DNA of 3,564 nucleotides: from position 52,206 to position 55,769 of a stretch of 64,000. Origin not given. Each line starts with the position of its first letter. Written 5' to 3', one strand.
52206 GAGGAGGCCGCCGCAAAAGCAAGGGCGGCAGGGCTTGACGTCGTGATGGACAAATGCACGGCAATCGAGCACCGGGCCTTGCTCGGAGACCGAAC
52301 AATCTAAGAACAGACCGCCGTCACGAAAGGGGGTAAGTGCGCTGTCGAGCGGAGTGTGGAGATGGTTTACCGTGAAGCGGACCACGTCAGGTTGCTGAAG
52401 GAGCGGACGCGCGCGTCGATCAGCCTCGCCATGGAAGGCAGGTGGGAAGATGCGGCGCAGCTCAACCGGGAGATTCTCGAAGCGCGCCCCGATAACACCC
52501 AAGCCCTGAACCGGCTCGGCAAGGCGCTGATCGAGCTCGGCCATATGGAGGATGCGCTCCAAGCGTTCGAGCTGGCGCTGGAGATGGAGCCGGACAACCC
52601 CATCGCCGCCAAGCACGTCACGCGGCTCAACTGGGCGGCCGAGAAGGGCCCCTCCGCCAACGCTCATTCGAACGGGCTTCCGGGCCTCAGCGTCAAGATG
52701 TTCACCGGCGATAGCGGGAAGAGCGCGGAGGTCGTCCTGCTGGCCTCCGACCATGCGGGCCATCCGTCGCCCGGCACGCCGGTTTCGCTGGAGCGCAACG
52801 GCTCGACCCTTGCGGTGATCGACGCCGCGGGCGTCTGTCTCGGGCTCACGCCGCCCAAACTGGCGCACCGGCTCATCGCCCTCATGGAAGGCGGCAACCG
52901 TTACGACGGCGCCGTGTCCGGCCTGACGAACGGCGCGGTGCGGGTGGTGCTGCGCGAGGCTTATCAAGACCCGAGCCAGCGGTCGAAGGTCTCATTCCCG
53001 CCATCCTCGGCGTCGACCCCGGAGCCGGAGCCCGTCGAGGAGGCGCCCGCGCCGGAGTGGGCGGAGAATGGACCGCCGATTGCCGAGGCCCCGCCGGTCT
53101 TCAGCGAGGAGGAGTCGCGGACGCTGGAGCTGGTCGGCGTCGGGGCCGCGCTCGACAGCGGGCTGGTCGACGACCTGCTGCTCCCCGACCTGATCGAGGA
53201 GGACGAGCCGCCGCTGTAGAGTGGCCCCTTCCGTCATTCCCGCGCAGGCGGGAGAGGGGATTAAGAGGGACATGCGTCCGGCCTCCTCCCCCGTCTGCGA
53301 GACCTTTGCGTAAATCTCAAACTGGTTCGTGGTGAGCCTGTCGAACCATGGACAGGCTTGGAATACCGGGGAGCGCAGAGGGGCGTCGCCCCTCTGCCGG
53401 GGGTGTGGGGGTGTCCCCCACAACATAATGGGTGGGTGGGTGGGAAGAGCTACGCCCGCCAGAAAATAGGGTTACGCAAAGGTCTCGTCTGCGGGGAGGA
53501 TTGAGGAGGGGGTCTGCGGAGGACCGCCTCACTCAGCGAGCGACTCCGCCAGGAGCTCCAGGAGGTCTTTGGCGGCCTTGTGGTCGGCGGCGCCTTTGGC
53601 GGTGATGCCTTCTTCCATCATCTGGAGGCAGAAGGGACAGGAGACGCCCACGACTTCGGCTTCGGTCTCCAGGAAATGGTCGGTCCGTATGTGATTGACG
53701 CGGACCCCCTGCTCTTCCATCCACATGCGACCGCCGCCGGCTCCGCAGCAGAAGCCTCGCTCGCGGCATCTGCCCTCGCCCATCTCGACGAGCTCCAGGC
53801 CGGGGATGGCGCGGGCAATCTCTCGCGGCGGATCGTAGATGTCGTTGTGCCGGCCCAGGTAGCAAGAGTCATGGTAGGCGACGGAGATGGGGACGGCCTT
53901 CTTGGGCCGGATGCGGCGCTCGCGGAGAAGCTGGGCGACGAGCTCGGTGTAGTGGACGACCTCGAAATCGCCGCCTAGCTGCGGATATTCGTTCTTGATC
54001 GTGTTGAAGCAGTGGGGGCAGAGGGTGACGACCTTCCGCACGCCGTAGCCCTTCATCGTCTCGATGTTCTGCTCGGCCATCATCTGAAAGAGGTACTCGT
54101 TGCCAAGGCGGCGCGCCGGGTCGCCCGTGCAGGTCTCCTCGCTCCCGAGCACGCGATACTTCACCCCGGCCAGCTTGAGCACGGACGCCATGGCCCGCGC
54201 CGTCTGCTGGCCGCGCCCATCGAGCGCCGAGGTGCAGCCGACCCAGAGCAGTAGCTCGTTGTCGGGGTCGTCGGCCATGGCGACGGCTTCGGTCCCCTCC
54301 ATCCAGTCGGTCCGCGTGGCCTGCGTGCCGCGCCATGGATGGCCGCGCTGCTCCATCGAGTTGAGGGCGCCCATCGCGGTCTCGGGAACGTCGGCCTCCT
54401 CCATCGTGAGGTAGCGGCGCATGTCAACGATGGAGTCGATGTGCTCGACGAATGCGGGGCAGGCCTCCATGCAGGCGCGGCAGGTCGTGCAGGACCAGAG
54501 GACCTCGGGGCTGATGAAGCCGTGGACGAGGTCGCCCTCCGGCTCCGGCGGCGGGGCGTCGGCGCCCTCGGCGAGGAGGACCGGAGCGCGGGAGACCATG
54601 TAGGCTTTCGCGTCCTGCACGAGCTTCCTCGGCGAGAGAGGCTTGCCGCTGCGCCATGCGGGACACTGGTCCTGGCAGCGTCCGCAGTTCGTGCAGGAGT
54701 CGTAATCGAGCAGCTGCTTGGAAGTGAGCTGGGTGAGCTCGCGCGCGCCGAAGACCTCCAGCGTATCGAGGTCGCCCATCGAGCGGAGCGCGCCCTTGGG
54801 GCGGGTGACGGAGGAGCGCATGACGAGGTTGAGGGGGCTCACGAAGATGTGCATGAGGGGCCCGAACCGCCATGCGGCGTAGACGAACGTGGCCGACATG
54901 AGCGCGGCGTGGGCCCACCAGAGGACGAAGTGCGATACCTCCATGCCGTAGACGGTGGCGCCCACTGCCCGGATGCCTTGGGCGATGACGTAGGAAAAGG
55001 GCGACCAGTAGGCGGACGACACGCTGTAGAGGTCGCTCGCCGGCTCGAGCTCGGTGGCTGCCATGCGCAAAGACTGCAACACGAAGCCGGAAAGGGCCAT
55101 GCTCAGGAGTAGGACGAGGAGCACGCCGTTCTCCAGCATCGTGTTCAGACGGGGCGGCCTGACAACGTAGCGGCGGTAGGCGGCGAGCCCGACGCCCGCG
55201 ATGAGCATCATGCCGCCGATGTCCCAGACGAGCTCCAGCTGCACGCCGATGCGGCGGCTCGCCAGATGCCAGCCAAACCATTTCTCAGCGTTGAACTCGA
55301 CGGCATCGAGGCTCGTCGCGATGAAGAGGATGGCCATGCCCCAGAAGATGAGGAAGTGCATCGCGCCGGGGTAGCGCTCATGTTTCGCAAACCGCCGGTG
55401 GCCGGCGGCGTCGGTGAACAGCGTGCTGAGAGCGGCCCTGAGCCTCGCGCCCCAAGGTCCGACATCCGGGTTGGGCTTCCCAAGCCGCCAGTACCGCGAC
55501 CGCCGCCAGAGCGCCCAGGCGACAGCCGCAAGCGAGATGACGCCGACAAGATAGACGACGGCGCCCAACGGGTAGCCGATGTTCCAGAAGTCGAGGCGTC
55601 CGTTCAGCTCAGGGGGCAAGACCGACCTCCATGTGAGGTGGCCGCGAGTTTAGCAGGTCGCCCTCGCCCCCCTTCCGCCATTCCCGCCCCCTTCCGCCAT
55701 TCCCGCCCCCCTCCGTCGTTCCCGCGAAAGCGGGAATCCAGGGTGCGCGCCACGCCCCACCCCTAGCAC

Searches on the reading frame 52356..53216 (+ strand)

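Call 41: search_protein_families(library=pfam, proteins=[window:52356-53216:+], max_evalue=0.001)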
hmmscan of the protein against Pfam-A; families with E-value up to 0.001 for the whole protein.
window:52356-53216:+ (287 aa): 11 families
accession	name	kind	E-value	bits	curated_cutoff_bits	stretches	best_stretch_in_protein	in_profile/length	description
PF14559.12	TPR_19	-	7.1e-10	39.5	25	1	24-85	1-62/68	Tetratricopeptide repeat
PF07719.23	TPR_2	-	4e-08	33.2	27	1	49-81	2-34/34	Tetratricopeptide repeat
PF13432.12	TPR_16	-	7.5e-08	33.1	32.7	1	28-82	11-65/65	Tetratricopeptide repeat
PF00515.34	TPR_1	-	7.5e-08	32.3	27.8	1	49-81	2-34/34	Tetratricopeptide repeat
PF13181.12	TPR_8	-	7.5e-06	26.2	25.7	1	49-81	2-34/34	Tetratricopeptide repeat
PF13428.12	TPR_14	-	4.3e-05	24.2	23.5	0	50-85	3-38/44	Tetratricopeptide repeat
PF13431.12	TPR_17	-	0.00011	22.7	24.4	0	39-69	4-34/34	Tetratricopeptide repeat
PF23914.1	TPR_CcmH_CycH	-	0.00018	21.8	42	1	38-82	40-84/158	Cytochrome c-type biogenesis protein H TPR domain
PF13176.12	TPR_7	-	0.00025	21.3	27.9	0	50-81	1-32/36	Tetratricopeptide repeat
PF13371.12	TPR_9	-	0.00045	20.6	35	1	27-86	8-67/73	Tetratricopeptide repeat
PF13414.12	TPR_11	-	0.0005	20.2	26.8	0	55-84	1-30/42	TPR repeat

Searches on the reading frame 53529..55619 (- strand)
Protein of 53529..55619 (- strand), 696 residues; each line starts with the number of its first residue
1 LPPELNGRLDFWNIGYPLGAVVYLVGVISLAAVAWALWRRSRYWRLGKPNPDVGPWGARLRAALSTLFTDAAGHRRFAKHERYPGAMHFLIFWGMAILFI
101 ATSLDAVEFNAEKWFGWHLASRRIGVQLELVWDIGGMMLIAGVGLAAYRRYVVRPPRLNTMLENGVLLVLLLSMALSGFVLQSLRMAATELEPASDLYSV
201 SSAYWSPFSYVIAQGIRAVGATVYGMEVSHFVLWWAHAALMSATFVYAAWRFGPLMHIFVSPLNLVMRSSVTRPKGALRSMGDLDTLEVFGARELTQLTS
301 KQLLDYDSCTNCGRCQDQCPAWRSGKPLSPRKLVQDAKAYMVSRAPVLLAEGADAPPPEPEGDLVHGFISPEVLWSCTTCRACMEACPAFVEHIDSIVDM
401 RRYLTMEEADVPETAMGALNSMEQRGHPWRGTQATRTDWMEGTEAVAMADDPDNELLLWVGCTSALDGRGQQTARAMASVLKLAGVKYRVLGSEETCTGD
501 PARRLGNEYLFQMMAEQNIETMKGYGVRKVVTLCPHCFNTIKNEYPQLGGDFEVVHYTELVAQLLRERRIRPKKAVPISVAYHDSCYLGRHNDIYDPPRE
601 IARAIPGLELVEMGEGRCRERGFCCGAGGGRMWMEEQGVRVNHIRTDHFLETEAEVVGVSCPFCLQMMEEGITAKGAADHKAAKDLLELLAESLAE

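Call 38: search_protein_families(library=pfam, proteins=[window:53529-55619:-], max_evalue=0.001)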
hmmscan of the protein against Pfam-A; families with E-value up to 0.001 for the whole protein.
window:53529-55619:- (696 aa): 11 families
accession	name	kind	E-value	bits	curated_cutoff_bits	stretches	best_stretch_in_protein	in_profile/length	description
PF02754.22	CCG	-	1.3e-33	115.4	20.6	2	580-668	1-84/85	Cysteine-rich domain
PF13187.11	Fer4_9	-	6.1e-10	39.4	27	1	309-389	2-49/52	4Fe-4S dicluster domain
PF12797.12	Fer4_2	-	8.1e-09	35.3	24.5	1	302-321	3-22/22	4Fe-4S binding domain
PF13183.11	Fer4_8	-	1.1e-08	35.9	27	1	307-389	3-66/68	4Fe-4S dicluster domain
PF12838.12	Fer4_7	-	2.9e-08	34.5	27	0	304-321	33-50/52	4Fe-4S dicluster domain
PF13237.11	Fer4_10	-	2.8e-07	30.8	25.5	1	304-388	4-53/53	4Fe-4S dicluster domain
PF13484.11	Fer4_16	-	1.5e-06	29.3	30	0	377-391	2-16/66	4Fe-4S double cluster binding domain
PF00037.32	Fer4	-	4.4e-06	26.7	21.1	1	305-320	4-19/24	4Fe-4S binding domain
PF12800.12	Fer4_4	-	7.4e-06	26.3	24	0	307-322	2-17/17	4Fe-4S binding domain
PF13534.11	Fer4_17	-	0.00024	22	22.2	0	308-389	1-58/61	4Fe-4S dicluster domain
PF02665.19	Nitrate_red_gam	-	0.00027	21.1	22.9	1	134-271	93-212/217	Nitrate reductase gamma subunit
